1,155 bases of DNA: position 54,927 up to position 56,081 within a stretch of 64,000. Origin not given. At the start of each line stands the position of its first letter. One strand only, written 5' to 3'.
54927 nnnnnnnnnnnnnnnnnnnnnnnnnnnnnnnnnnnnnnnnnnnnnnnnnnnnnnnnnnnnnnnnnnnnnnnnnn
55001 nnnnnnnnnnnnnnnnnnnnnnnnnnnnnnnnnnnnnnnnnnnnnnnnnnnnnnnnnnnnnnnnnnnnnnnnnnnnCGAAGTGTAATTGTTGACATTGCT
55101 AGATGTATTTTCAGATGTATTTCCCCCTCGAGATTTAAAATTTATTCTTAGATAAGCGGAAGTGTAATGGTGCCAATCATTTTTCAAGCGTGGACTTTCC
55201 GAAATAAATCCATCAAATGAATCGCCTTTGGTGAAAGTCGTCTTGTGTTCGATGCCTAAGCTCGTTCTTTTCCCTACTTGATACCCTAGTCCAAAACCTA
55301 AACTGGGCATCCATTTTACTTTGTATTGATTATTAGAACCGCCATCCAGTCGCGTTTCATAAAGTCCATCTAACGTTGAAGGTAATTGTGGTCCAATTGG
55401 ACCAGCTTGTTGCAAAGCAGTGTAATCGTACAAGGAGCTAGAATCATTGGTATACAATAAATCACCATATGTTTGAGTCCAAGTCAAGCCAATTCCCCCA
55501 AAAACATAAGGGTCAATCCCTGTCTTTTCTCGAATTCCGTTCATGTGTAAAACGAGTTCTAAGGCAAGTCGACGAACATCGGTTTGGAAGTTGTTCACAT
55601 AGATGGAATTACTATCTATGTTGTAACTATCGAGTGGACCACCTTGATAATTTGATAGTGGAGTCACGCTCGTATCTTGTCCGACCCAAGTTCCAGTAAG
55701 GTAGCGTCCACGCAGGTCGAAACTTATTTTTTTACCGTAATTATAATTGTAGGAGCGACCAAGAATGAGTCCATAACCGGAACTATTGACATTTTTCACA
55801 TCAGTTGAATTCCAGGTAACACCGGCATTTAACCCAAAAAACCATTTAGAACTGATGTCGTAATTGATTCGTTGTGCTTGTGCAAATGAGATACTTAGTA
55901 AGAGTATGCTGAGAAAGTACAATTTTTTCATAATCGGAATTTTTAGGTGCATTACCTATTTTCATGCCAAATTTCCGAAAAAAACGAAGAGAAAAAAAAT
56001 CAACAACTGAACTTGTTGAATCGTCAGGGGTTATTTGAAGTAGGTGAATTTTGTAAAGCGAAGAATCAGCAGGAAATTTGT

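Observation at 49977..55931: Giant protein with N-terminal outer-membrane-barrel-like module, 17 tandem two-cysteine Ig-like repeats and a Pro/Thr/Lys tail, lacking any T9SS signal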

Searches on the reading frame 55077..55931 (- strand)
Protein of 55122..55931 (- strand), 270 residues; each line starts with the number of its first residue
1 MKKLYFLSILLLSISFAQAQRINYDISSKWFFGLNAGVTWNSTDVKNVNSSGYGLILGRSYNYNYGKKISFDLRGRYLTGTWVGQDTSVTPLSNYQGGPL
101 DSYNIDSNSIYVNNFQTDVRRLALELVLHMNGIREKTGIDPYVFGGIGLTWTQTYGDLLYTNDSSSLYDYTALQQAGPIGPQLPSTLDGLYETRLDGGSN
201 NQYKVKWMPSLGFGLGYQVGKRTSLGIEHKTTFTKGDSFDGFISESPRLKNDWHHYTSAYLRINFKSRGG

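Call 9: find_homologous_proteins(query=window:55122-55931:-, max_evalue=0.001)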
Query seq(270 aa) (270 aa): 29 proteins with E <= 0.001 among 1297 candidates.
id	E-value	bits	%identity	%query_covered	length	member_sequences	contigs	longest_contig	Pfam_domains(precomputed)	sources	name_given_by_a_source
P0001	1.5e-101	357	75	78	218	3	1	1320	-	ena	-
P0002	6.5e-99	349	90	62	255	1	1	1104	-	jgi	jgi:hypothetical protein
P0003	3.6e-92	327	59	99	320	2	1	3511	-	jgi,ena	jgi:hypothetical protein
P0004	4.0e-92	326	58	99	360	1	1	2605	-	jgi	jgi:large repetitive protein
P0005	3.1e-89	317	94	55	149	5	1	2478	-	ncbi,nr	ncbi:MAG: hypothetical protein ORN53_03700 [Crocinitomicaceae bacterium]|nr:hypothetical protein [Cr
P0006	2.5e-87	311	55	99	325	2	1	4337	-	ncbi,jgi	jgi:hypothetical protein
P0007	7.4e-85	303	52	100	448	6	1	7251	-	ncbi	ncbi:MAG: hypothetical protein RIS63_652, partial [Bacteroidota bacterium]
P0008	1.6e-82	295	52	99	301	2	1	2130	-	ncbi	ncbi:MAG: hypothetical protein ACK5F0_02575, partial [Flavobacteriales bacterium]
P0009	4.1e-81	290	54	93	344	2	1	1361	-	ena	-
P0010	6.2e-79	283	54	99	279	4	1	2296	-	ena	-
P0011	1.3e-78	282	51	100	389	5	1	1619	-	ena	-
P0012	2.1e-78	281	53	99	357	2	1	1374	-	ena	-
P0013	4.1e-78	280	53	91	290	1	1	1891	-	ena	-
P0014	9.9e-76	273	51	99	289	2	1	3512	-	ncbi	ncbi:MAG: hypothetical protein ACKO7O_09145, partial [Bacteroidota bacterium]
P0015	1.3e-75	272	82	54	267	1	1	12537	-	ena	-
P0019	5.5e-70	254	50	94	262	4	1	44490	PF13505.13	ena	-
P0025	3.4e-49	186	47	83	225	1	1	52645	-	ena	-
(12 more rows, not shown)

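Call 10: search_protein_families(library=pfam, proteins=[window:55122-55931:-], max_evalue=10)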
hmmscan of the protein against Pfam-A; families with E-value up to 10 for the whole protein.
seq(270 aa): 1 family
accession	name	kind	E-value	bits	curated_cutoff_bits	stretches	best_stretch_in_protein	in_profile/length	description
PF13505.12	OMP_b-brl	-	3e-06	28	28.7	2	9-165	3-127/175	Outer membrane protein beta-barrel domain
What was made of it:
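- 55137..55874 (-): 8-stranded OmpA/OmpX-type outer-membrane beta-barrel, aa 20-265, with three long loops (L2-L4) and short turns. Pfam OMP_b-brl scores 28.0 bits (call 10).
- On Inverse autotransporter (type Ve): Pfam at E<=10 on the barrel alone gives only OMP_b-brl (call 10).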

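Call 11: find_encoding_contigs(protein=P0019, flank=10000, max_places=3)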
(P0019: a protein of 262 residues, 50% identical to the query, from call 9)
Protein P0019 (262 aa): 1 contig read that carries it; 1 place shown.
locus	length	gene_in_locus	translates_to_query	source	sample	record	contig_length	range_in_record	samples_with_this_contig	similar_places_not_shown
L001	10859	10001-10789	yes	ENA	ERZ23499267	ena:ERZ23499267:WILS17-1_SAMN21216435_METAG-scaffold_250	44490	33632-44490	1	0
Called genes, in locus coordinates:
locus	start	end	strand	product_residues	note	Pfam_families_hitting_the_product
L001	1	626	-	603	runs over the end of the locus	PF01541:GIY-YIG, PF27096:UvrC_M, PF22920:UvrC_RNaseH, PF08459:UvrC_RNaseH_dom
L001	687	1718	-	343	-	PF00691:OmpA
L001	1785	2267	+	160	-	PF14343:PrcB_C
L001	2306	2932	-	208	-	PF00440:TetR_N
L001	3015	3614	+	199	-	PF02627:CMD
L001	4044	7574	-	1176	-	PF00082:Peptidase_S8, PF18962:Por_Secre_tail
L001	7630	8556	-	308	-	PF11751:PorP_SprF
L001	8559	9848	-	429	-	PF13585:CHU_C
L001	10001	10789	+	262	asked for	PF13505:OMP_b-brl (faint)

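Call 12: find_encoding_contigs(protein=P0025, flank=10000, max_places=3)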
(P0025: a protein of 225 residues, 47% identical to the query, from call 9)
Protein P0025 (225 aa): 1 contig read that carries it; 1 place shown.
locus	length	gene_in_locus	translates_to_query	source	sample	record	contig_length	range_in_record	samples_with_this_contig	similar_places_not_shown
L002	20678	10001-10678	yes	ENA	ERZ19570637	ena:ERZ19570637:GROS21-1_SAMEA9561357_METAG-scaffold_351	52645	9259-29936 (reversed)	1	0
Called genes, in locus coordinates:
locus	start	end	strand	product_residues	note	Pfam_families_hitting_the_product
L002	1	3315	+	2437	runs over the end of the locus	PF14349:SprA_N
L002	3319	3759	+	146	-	PF13673:Acetyltransf_10, PF00583:Acetyltransf_1, PF13508:Acetyltransf_7, PF14542:Acetyltransf_CG (weak)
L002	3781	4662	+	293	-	PF01370:Epimerase, PF08338:DUF1731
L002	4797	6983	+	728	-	PF12437:GSIII_N, PF00120:Gln-synt_C, PF18318:Gln-synt_C-ter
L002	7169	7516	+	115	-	-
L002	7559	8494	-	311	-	PF11751:PorP_SprF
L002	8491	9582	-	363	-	-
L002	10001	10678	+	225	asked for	-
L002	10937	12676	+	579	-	-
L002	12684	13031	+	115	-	-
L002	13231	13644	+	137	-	PF04519:Bactofilin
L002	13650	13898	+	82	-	PF09527:ATPase_gene1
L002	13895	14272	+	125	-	PF19665:DUF6168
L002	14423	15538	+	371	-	PF28541:DUF8433, PF00119:ATP-synt_A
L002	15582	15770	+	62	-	PF00137:ATP-synt_C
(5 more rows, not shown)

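Call 15: find_related_loci(query=A1, collection=genome_contigs, flank=10000)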
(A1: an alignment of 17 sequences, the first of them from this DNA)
Query A1 (270 aa) in genome_contigs; peptide patterns used: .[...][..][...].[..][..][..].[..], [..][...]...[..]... (x = any residue, [..] = any of these).
332 stretches matched a pattern; 311 encode a relative of the query (tblastn E <= 1e-3); the best 80 are kept; 80 distinct loci.
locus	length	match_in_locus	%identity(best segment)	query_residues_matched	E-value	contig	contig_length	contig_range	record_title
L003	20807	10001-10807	88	1-269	4e-164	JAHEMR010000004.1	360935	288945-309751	MAG: Crocinitomicaceae bacterium isolate Ww78 NODE_21_length_360935_cov_13.409624, whole genome shotgun sequence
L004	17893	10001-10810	88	1-270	4e-164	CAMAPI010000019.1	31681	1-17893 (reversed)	MAG: Chryseobacterium gleum isolate MaE-09apr19-167 genome assembly, contig: MaE-09apr19-C1348, whole genome shotgun seq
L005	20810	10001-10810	93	1-270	4e-163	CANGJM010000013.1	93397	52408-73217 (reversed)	MAG: Flavobacteriales bacterium isolate Jr-28jun17-195 genome assembly, contig: Jr-28jun17-C271, whole genome shotgun se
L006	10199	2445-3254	88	1-270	1e-162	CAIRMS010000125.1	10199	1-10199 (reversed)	MAG: uncultured Flavobacteriales bacterium isolate Loclat_bin-16007 genome assembly, contig: bin-16007:125/397, whole ge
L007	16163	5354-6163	88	1-270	1e-162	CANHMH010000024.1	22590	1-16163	MAG: Flavobacteriales bacterium isolate RE-23may17-335 genome assembly, contig: RE-23may17-C6500, whole genome shotgun s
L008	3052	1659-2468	92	1-270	3e-170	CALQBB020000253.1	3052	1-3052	MAG: Polynucleobacter meluiroseus isolate HRS-HS12-bin-127 genome assembly, contig: HRSG-E9-C22630, whole genome shotgun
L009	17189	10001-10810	91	1-270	1e-160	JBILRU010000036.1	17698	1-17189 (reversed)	MAG: Crocinitomicaceae bacterium isolate ME2018-06-14_3300042564_group8_bin83 Rohwer_bin796_scaffold_2906_c1, whole geno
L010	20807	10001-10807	87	1-268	3e-160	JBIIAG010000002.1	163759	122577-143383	MAG: Crocinitomicaceae bacterium isolate ME2000-05-11D8pf_3300042483_group1_bin132 Rohwer_bin715_scaffold_22_c1, whole g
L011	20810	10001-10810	91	1-270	1e-159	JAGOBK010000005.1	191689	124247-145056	MAG: Crocinitomicaceae bacterium isolate Go_LeineEff_bin_53 Go_LeineEff_5_length_191689_cov_44.658220, whole genome shot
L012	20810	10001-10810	84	1-270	3e-159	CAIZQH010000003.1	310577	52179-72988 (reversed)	MAG: uncultured Flavobacteriales bacterium isolate Loc090402-7m_bin-1047 genome assembly, contig: bin-1047:03/29, whole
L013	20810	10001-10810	91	1-270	3e-160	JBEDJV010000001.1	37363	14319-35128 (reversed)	MAG: Bacteroidota bacterium isolate NASQAN2015_047_F_bin.10 scaffold_2, whole genome shotgun sequence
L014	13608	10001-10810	84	1-270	5e-157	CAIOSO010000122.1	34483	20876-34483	MAG: uncultured Flavobacteriales bacterium isolate Kiruna_bin-11606 genome assembly, contig: bin-11606:122/191, whole ge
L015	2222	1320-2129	84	1-270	6e-166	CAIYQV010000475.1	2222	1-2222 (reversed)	MAG: uncultured Flavobacteriia bacterium isolate ErkenSummer_bin-5760 genome assembly, contig: bin-5760:475/504, whole g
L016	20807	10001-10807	75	1-269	3e-139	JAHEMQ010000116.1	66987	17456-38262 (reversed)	MAG: Crocinitomicaceae bacterium isolate Ww77 NODE_485_length_66987_cov_9.831424, whole genome shotgun sequence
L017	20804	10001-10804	72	1-269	2e-137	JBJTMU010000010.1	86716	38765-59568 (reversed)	MAG: Flavobacteriales bacterium isolate samp_4451_semibin_76 samp_4451_119643, whole genome shotgun sequence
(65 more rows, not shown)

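Call 35: search_protein_representatives(alignment_id=A3)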
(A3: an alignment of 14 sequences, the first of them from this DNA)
Query: 14 sequences, 267 profile positions. Proteins with E-value up to 0.001 (for the whole library): 921; up to 1e-10: 565; up to 1e-30: 384. The best 150 are listed.
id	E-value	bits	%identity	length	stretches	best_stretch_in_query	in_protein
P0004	1.0e-121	421.9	-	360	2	1-266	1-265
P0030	1.2e-120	418.4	-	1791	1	1-266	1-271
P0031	1.3e-119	415.0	-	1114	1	1-266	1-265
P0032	1.1e-117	408.7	-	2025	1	1-265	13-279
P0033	2.1e-115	401.2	-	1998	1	1-265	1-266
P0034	2.8e-115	400.8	-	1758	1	1-265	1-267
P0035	1.4e-114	398.6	-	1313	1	1-266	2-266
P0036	1.1e-113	395.6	-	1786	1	4-266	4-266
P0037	1.5e-113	395.2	-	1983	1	1-265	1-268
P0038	3.0e-112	390.9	-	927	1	1-265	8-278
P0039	3.8e-112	390.6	-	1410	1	1-264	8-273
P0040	4.8e-110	383.7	-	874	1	1-266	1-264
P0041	2.9e-108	377.8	-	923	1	1-266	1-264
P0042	3.6e-108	377.5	-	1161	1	1-266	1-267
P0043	6.7e-108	376.6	-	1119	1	1-264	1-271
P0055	4.5e-102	357.5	-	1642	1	1-266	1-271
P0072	8.9e-98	343.4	-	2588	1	1-265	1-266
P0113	1.7e-82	293.3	-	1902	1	1-265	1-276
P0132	3.1e-68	246.6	-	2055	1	1-264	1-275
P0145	2.1e-59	217.7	-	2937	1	1-262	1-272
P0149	1.2e-56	208.6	-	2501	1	4-262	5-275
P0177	1.6e-46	175.4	-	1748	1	1-263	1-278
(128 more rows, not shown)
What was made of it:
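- Checked: At least 311 species-level genomes encode a relative (call 15), and 384 50%-identity clusters match at E<1e-30 (call 35).
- Tried and rejected: Full-length relatives came from the representative library and from the genome loci (calls 15, 35).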

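Call 42: search_protein_families(library=pfam, alignment_id=A5, max_evalue=0.001)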
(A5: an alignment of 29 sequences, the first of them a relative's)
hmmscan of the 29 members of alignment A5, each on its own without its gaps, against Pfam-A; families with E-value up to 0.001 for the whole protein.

A. member 1, P0030 (1791 aa): 0 families

B. families by the number of members that match (of 29 scanned): 15 families
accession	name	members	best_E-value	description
PF09136.16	Glucodextran_B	20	3e-38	Glucodextranase, domain B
PF12733.13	Cadherin-like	16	5.4e-24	Cadherin-like beta sandwich domain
PF17957.7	Big_7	12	3.4e-30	Bacterial Ig domain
PF13505.12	OMP_b-brl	3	2.1e-06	Outer membrane protein beta-barrel domain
PF25374.1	Cadherin_FAT4_N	2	1e-10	FAT4-like, N-terminal cadherin-like domain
PF17996.7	CE2_N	2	9.1e-09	Carbohydrate esterase 2 N-terminal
PF19408.5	PKD_6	2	9e-08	PKD-like domain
PF02389.20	Cornifin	1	2.1e-07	Cornifin (SPRR) family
PF24107.1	DUF7382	1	5.5e-07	Domain of unknown function (DUF7382)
PF07550.17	Shr-like_HID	1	2e-06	Heme-binding protein Shr-like, Hb-interacting domain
PF18099.7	CBM_35_2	1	5.3e-06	Carbohydrate binding module (family 35)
PF18224.6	ToxB_N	1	9.7e-05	ToxB N-terminal domain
PF16841.11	CBM60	1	0.00016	Ca-dependent carbohydrate-binding module xylan-binding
PF24421.1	Ig_J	1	0.00026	Tip attachment protein J, Ig-like domain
PF23604.1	Ig_TRAPPC10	1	0.00067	TRAPPC10-like, immunoglobulin-like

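Call 58: find_homologous_proteins(query=A6, max_evalue=0.00001)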
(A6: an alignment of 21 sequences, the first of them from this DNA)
Query A6 (21 sequences) (285 aa, profile of the alignment): 44 proteins with E <= 0.00001 among 5509 candidates.
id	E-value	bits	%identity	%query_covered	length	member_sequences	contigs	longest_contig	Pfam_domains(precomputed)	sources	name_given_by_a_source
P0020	1.2e-96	341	47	94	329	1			-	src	-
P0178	2.5e-96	340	56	94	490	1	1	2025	-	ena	-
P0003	1.0e-94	335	59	93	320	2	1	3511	-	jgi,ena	jgi:hypothetical protein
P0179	2.7e-93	330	47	94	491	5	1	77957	-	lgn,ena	-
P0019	5.2e-92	326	50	89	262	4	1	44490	PF13505.13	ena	-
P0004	6.2e-92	326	58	100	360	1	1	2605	-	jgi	jgi:large repetitive protein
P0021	1.9e-90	321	45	100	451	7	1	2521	PF13505.13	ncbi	ncbi:MAG: hypothetical protein RLZZ569_593, partial [Bacteroidota bacterium]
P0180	3.3e-88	314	32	95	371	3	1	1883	-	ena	-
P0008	5.3e-88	313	51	100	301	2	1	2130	-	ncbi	ncbi:MAG: hypothetical protein ACK5F0_02575, partial [Flavobacteriales bacterium]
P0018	5.9e-88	313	52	88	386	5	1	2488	-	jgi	jgi:hypothetical protein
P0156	4.6e-87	310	35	87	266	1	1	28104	-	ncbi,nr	ncbi:MAG: hypothetical protein K1X56_10660, partial [Flavobacteriales bacterium]|nr:hypothetical pro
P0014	9.5e-87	309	51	94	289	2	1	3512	-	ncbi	ncbi:MAG: hypothetical protein ACKO7O_09145, partial [Bacteroidota bacterium]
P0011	4.9e-86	307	50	96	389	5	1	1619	-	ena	-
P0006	1.1e-85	305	55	94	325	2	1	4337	-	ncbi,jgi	jgi:hypothetical protein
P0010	2.2e-85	304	54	94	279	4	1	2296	-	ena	-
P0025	1.6e-73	266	47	79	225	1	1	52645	-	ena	-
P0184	1.1e-61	227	38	92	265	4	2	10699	-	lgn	-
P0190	3.7e-46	176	26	89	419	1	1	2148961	-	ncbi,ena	-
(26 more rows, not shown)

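Call 59: find_encoding_contigs(protein=P0190, flank=8000, max_places=2)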
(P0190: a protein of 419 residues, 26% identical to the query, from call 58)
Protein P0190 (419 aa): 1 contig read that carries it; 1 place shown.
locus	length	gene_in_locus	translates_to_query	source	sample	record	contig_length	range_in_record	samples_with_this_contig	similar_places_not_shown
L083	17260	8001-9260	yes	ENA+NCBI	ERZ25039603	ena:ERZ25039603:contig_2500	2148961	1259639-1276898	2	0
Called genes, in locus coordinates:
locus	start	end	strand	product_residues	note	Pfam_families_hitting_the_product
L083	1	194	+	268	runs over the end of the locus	PF03935:SKN1_KRE6_Sbg1 (weak), PF00722:Glyco_hydro_16, PF26113:GH16_XgeA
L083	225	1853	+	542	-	PF00326:Peptidase_S9, PF13472:Lipase_GDSL_2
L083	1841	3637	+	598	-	PF01055:Glyco_hydro_31_2nd, PF21365:Glyco_hydro_31_3rd, PF17137:DUF5110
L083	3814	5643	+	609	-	PF02837:Glyco_hydro_2_N, PF13364:BetaGal_ABD2 (weak), PF22666:Glyco_hydro_2_N2, PF00703:Glyco_hydro_2 (weak), PF02836:Glyco_hydro_2_C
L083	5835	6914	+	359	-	PF08240:ADH_N, PF16912:Glu_dehyd_C, PF00107:ADH_zinc_N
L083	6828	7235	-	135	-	-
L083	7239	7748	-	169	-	PF00691:OmpA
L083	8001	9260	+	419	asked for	-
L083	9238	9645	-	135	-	-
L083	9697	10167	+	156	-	-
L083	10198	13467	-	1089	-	PF00930:DPPIV_N (faint), PF26549:Tricorn_N, PF07676:PD40 (faint), PF26550:Tricorn_2nd, PF25174:Beta-prop_THOC3 (weak), PF14684:Tricorn_C1, PF14685:PDZ_Tricorn, PF03572:Peptidase_S41, +2 more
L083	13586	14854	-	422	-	PF04055:Radical_SAM, PF13186:SPASM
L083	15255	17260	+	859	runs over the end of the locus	PF25210:Kelch_FKB95 (faint), PF24681:Kelch_KLHDC2_KLHL20_DRC7, PF24981:Beta-prop_ATRN-LZTR1, PF01344:Kelch_1 (faint), PF13415:Beta-prop_FBX42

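Call 60: find_encoding_contigs(protein=P0184, flank=6000, max_places=2)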
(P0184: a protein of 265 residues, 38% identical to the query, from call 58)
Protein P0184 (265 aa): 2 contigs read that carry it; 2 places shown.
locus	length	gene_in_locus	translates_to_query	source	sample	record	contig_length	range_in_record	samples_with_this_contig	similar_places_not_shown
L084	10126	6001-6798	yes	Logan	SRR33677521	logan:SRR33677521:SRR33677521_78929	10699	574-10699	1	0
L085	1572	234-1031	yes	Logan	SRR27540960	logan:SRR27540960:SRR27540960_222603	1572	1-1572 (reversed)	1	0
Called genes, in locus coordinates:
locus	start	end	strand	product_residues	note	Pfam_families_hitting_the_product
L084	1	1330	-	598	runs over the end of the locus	PF01541:GIY-YIG, PF27096:UvrC_M, PF12826:HHH_2 (faint), PF22920:UvrC_RNaseH, PF08459:UvrC_RNaseH_dom, PF14520:HHH_5 (weak)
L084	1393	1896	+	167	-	PF04264:YceI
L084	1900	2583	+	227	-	-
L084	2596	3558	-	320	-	PF00691:OmpA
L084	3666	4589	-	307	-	PF11751:PorP_SprF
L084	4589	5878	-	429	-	PF13585:CHU_C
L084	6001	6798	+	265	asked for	-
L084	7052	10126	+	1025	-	?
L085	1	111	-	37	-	?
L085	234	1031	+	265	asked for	-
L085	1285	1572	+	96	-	?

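Call 61: find_encoding_contigs(protein=P0179, flank=10000, max_places=2)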
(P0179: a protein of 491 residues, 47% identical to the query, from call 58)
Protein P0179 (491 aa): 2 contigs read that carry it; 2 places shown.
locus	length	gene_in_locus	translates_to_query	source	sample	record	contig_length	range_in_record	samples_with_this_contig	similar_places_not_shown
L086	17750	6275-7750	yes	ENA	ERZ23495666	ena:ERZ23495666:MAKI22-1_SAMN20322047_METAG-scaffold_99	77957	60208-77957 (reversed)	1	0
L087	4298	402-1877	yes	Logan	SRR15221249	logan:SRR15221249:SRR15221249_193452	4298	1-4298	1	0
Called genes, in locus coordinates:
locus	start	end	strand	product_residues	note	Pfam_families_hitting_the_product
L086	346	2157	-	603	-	PF01541:GIY-YIG, PF27096:UvrC_M, PF22920:UvrC_RNaseH, PF08459:UvrC_RNaseH_dom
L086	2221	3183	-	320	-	PF27881:CRWN_N (faint), PF00691:OmpA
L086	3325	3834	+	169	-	PF14343:PrcB_C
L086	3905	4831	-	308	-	PF11751:PorP_SprF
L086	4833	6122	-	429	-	PF13585:CHU_C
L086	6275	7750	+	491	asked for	-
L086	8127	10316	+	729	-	PF13623:SurA_N_2, PF13624:SurA_N_3, PF13145:Rotamase_2 (faint), PF00639:Rotamase, PF13616:Rotamase_3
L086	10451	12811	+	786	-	PF13715:CarbopepD_reg_2 (weak), PF07715:Plug, PF00593:TonB_dep_Rec_b-barrel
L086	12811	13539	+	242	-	PF02348:CTP_transf_3, PF12804:NTP_transf_3 (weak)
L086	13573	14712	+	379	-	PF18174:HU-CCDC81_bac_1, PF18175:HU-CCDC81_bac_2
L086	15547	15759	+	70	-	-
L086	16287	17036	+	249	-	PF00515:TPR_1 (faint), PF07719:TPR_2 (faint), PF13176:TPR_7 (faint), PF13181:TPR_8 (faint), PF13414:TPR_11 (faint), PF14771:DUF4476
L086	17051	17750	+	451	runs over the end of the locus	PF13036:LpoB (weak), PF03783:CsgG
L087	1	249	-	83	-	?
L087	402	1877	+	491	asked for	-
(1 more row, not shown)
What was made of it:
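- A sister clade has CHU_C and PorP_SprF genes divergently upstream (calls 11, 12, 60, 61).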

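Call 72: search_solved_structures(query=A3, max_evalue=1)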
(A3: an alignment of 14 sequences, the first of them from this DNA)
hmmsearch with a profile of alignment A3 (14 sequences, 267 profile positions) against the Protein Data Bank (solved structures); distinct sequences matched with E-value up to 1: 0.
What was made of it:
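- Closest known: OmpA. Different: There is no detectable sequence relationship to any PDB chain (call 72).
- A profile search of all PDB sequences finds nothing (call 72).
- Tried and rejected: None (call 72).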
